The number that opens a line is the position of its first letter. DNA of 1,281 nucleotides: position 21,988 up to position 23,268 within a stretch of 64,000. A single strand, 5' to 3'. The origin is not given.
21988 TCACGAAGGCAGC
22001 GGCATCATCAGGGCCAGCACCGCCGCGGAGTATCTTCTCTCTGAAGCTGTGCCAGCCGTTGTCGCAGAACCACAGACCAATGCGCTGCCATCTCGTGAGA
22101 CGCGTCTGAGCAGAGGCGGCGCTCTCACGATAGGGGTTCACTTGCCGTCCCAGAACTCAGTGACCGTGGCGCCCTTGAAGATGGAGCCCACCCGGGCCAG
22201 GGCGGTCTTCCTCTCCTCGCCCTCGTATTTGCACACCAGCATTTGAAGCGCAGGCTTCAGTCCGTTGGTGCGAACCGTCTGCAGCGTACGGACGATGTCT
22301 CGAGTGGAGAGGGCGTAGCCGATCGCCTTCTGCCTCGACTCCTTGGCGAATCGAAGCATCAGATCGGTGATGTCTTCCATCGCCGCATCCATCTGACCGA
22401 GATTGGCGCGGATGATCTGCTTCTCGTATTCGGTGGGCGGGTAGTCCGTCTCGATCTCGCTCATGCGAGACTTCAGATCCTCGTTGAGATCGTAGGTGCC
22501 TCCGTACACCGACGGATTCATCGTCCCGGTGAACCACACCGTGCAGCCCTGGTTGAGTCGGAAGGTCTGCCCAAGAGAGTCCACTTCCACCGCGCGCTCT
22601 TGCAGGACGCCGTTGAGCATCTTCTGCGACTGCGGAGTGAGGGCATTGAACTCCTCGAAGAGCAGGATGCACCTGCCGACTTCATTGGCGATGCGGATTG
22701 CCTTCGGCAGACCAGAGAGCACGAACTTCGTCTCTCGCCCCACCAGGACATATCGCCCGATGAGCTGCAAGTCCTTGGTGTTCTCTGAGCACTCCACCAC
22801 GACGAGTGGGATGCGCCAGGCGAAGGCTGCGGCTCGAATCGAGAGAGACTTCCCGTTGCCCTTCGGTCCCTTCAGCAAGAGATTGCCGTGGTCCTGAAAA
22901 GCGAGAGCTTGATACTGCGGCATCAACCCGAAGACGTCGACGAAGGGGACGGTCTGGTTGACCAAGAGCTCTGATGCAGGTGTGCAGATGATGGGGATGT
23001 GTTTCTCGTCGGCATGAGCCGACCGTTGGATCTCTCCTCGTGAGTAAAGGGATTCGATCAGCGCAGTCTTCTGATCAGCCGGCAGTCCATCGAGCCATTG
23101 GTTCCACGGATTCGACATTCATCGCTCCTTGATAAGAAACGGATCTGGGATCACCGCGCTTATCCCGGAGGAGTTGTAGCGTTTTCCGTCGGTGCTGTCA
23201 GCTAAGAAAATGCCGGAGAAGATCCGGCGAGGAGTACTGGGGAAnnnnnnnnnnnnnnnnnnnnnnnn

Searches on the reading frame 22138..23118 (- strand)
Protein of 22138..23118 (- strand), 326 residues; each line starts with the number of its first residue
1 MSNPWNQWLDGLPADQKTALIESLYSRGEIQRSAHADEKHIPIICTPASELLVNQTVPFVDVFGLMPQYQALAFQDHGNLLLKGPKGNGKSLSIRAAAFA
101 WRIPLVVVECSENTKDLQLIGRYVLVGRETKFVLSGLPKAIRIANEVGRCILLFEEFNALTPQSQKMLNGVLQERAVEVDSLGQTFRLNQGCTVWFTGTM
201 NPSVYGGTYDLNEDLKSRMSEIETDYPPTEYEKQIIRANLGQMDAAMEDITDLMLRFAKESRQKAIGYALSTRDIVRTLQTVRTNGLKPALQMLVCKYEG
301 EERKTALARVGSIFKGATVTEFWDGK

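Call 14: search_protein_families(library=pfam, proteins=[window:22138-23118:-], max_evalue=0.01)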
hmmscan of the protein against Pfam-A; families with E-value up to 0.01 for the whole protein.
window:22138-23118:- (326 aa): 4 families
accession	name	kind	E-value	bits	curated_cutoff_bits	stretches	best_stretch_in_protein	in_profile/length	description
PF07728.20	AAA_5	-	1.1e-14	55.1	22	1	79-219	1-139/139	AAA domain (dynein-related subfamily)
PF00004.35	AAA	-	6.5e-07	30.3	21.2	1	80-166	1-75/131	ATPase family associated with various cellular activities (AAA)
PF07726.17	AAA_3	-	6.7e-05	23.2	27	1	80-217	2-127/131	ATPase family associated with various cellular activities (AAA)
PF12774.13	AAA_6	-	0.0013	18.2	25.2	0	70-115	27-70/327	Hydrolytic ATP binding site of dynein motor region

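Call 31: find_related_loci(query=window:22138-23118:-, collection=metagenome_contigs, flank=10000)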
Query window:22138-23118:- (326 aa) in metagenome_contigs; peptide patterns used: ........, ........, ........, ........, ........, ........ (x = any residue, [..] = any of these).
32 stretches matched a pattern; 3 encode a relative of the query (tblastn E <= 1e-3); 3 distinct loci.
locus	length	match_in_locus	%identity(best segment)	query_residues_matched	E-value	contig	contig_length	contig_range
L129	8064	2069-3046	100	1-326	0e+0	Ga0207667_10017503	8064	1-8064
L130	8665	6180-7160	66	3-325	7e-151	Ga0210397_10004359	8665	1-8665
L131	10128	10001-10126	100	1-42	5e-24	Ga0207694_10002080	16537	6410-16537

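Call 34: find_homologous_proteins(query=window:22138-23118:-, max_evalue=1e-20)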
Query window:22138-23118:- (326 aa): 127 proteins with E <= 1e-20 among 2315 candidates; the best 120 are listed.
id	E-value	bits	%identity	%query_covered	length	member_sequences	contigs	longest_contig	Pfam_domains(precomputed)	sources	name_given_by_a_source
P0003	4.8e-215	731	100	100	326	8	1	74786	PF00004.36,PF07728.21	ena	-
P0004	6.4e-165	566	76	100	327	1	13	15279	PF00004.36,PF07728.21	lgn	-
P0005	2.8e-161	554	74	100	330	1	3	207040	PF07726.18,PF00004.36,PF07728.21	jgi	jgi:nitric oxide reductase NorQ protein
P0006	2.5e-159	548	74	99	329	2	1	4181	PF07726.18,PF00004.36,PF07728.21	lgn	-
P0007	2.2e-158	545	73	100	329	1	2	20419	PF00004.36,PF07728.21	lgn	-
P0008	6.0e-154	530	71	100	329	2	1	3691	PF00004.36,PF07728.21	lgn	-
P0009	3.2e-152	524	72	100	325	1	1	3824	PF00004.36,PF07728.21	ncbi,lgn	-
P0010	4.8e-147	507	69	99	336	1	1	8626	PF00004.36,PF07728.21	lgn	-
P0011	5.0e-147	507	68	99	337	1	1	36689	PF00004.36,PF07728.21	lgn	-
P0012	6.5e-147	507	70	99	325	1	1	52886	PF07726.18,PF00004.36,PF07728.21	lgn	-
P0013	2.5e-145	502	68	99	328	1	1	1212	PF00004.36,PF07728.21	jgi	jgi:MoxR-like ATPase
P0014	2.0e-143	495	68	100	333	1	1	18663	PF00004.36,PF07728.21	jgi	jgi:MoxR-like ATPase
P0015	2.9e-143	495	68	100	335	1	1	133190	PF00004.36,PF07728.21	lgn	-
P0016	2.8e-141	488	66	99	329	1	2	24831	PF00004.36,PF07728.21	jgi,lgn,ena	jgi:MoxR-like ATPase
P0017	1.1e-103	365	57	89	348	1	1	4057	PF07728.21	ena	-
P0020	1.1e-90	322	49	99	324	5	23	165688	PF07728.21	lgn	-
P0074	1.4e-74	269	43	99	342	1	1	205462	PF00004.36,PF07728.21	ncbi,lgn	-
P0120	7.9e-50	188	36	94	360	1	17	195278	PF07728.21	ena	-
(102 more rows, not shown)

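Call 35: find_encoding_contigs(protein=P0005, flank=10000, max_places=1)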
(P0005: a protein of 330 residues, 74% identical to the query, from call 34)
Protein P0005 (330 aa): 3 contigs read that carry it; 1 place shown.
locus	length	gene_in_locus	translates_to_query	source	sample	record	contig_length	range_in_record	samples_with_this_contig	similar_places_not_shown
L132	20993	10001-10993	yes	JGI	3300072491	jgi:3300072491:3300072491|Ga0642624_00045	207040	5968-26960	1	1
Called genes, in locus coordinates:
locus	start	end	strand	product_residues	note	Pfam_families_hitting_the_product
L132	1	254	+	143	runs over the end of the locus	-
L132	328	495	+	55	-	-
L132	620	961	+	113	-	PF13936:HTH_38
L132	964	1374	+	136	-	-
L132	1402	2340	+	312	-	-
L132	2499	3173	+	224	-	PF03692:CxxCxxCC (weak)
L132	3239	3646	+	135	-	-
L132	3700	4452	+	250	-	-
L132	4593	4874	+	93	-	-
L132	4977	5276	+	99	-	-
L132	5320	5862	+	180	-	-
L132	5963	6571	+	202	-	-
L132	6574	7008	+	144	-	-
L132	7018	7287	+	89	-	-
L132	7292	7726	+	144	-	PF00383:dCMP_cyt_deam_1, PF14437:MafB19-deam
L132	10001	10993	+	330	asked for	PF00004:AAA (weak), PF07726:AAA_3 (faint), PF07728:AAA_5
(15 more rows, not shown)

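Call 36: find_encoding_contigs(protein=P0015, flank=10000, max_places=1)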
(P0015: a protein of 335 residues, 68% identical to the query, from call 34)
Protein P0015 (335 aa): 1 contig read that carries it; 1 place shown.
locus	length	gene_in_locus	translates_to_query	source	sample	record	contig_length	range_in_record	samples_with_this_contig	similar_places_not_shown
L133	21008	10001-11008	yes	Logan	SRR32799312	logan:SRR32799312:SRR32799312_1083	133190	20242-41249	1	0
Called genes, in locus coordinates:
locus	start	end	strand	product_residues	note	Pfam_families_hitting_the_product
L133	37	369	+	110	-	PF13936:HTH_38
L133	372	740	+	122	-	-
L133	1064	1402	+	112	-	-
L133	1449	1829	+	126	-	-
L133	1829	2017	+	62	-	-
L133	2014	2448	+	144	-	-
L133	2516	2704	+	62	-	-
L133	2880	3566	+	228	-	-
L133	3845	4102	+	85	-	-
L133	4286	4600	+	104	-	-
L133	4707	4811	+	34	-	-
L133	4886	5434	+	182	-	-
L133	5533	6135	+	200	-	-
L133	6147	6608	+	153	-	-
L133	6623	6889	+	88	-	-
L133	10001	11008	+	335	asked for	PF07728:AAA_5, PF00004:AAA (weak)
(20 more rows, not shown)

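Call 37: find_encoding_contigs(protein=P0012, flank=10000, max_places=1)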
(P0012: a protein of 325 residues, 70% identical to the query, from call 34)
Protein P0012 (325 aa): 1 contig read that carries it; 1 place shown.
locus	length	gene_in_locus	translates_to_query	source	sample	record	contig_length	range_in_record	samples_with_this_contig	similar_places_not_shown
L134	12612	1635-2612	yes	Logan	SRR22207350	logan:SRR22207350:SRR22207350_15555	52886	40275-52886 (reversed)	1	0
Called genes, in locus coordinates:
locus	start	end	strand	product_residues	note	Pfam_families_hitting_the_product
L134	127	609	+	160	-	-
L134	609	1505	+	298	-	-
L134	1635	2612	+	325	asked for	PF00004:AAA (weak), PF07726:AAA_3 (faint), PF07728:AAA_5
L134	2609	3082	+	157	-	-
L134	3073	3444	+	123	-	PF24043:DUF7352 (weak)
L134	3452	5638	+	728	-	PF13519:VWA_2 (faint)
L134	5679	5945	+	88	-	PF14090:HTH_39 (faint)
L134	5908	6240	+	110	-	-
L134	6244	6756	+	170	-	-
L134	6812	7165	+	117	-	PF00072:Response_reg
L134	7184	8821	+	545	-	-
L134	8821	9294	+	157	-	-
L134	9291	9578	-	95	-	-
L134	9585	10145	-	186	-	-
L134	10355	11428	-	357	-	-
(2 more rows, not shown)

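Call 42: find_encoding_contigs(protein=P0020, flank=10000, max_places=1)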
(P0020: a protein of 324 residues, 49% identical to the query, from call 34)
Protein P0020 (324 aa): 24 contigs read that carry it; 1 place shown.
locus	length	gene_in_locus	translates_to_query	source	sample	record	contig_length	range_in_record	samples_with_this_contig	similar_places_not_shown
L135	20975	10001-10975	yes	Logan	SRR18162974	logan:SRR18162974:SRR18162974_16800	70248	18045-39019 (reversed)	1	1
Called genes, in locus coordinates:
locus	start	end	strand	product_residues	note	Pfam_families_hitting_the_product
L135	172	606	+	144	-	-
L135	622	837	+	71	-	PF14452:Multi_ubiq (weak)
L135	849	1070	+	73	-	-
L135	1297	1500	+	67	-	-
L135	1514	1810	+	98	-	-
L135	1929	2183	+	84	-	-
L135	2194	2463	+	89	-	-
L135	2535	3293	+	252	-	-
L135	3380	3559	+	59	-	-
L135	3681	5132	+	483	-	PF00596:Aldolase_II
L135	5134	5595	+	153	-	-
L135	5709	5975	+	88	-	-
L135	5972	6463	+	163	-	-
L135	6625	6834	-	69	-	-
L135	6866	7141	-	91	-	-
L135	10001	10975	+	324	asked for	PF07728:AAA_5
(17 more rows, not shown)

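Call 43: find_encoding_contigs(protein=P0074, flank=10000, max_places=1)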
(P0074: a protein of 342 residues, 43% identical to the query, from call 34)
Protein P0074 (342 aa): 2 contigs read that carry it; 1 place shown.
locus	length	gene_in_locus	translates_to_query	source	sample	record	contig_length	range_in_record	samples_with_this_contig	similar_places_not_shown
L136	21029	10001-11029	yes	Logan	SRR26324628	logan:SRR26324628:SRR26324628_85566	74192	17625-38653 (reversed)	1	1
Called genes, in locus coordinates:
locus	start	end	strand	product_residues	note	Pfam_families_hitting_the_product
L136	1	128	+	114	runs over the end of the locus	PF12802:MarR_2 (weak)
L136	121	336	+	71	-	-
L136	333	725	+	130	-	-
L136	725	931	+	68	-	-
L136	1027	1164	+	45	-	-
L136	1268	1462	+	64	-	-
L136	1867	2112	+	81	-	-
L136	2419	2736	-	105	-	-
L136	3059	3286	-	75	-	-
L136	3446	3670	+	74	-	-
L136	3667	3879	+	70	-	-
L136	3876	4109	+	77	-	-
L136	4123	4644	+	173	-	-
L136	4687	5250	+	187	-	-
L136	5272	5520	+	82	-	-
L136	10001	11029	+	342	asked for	PF07728:AAA_5, PF00004:AAA (weak)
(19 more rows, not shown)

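Call 46: find_related_loci(query=A1, collection=genome_contigs, flank=10000)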
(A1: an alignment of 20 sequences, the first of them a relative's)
Query A1 (326 aa) in genome_contigs; peptide patterns used: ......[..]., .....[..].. (x = any residue, [..] = any of these).
71 stretches matched a pattern, but none encodes a relative of the query by tblastn (E <= 1e-3).

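Call 59: find_encoding_contigs(protein=P0011, flank=10000, max_places=1)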
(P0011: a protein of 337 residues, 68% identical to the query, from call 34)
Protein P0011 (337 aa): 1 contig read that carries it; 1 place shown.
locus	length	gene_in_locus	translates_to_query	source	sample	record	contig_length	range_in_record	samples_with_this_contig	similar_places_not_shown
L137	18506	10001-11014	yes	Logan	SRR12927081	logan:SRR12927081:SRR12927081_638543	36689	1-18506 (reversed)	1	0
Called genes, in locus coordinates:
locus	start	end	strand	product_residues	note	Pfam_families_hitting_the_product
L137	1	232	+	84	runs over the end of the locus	-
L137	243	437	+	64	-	-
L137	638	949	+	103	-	-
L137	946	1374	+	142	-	-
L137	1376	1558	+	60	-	-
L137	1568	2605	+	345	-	-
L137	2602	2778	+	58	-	-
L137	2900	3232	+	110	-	PF13384:HTH_23 (weak)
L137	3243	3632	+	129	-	-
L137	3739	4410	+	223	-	PF03692:CxxCxxCC (weak)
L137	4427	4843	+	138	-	-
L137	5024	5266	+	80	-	-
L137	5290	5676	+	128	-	-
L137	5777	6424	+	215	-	-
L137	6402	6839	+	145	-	-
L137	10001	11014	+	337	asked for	PF00004:AAA (weak), PF07728:AAA_5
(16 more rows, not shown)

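Call 60: find_encoding_contigs(protein=P0007, flank=10000, max_places=1)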
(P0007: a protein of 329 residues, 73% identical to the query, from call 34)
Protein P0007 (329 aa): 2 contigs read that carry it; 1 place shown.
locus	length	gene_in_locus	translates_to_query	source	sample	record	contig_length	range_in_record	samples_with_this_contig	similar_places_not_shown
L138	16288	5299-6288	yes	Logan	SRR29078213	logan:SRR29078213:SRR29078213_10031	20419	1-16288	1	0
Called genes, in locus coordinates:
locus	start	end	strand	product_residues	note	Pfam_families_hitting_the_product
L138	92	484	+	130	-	-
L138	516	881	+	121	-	-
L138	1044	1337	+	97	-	-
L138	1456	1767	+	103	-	-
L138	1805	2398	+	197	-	-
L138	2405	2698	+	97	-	-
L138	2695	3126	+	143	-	PF00383:dCMP_cyt_deam_1, PF14437:MafB19-deam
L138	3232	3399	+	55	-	-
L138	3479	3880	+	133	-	-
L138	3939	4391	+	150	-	-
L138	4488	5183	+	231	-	PF01391:Collagen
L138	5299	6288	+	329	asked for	PF00004:AAA, PF07728:AAA_5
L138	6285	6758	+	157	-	-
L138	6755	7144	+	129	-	PF24043:DUF7352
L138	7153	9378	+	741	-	-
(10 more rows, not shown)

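Call 61: find_encoding_contigs(protein=P0014, flank=10000, max_places=1)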
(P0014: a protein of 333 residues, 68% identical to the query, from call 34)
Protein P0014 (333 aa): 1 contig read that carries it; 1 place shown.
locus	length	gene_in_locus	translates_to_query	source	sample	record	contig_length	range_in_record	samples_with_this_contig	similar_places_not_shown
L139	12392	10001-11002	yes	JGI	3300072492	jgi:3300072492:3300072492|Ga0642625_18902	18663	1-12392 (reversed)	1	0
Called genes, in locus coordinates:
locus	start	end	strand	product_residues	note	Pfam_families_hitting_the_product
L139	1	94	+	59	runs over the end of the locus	-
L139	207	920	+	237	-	PF03692:CxxCxxCC (weak)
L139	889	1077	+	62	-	-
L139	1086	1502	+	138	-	-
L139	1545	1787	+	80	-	-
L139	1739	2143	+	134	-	-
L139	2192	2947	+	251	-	-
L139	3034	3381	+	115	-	-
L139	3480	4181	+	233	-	-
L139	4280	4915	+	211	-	-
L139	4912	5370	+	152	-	-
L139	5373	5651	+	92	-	-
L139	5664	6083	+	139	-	-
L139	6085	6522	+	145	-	-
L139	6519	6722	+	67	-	-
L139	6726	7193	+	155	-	PF00383:dCMP_cyt_deam_1, PF14437:MafB19-deam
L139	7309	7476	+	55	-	-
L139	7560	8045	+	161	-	-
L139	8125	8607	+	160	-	-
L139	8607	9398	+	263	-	PF01391:Collagen (weak)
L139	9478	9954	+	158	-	-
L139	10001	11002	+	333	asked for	PF00004:AAA, PF07728:AAA_5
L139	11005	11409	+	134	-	PF24043:DUF7352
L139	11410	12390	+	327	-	?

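Call 96: find_encoding_contigs(protein=P0120, flank=10000, max_places=1)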
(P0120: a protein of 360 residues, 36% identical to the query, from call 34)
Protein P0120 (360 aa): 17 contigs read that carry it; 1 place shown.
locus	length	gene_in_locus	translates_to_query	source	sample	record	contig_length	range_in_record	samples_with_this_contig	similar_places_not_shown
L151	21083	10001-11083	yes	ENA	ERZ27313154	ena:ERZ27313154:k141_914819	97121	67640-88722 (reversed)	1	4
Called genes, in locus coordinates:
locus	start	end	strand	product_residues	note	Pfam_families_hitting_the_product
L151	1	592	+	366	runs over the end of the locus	PF26125:AcrVA2-like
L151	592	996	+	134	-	-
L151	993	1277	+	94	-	-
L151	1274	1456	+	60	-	-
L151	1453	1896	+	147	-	-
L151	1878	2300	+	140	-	PF03692:CxxCxxCC (weak)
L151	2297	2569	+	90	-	-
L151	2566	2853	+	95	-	-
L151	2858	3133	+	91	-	-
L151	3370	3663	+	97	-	-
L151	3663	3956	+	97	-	-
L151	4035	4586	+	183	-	-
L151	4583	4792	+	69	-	-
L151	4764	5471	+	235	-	-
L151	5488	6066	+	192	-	-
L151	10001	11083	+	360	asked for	PF07728:AAA_5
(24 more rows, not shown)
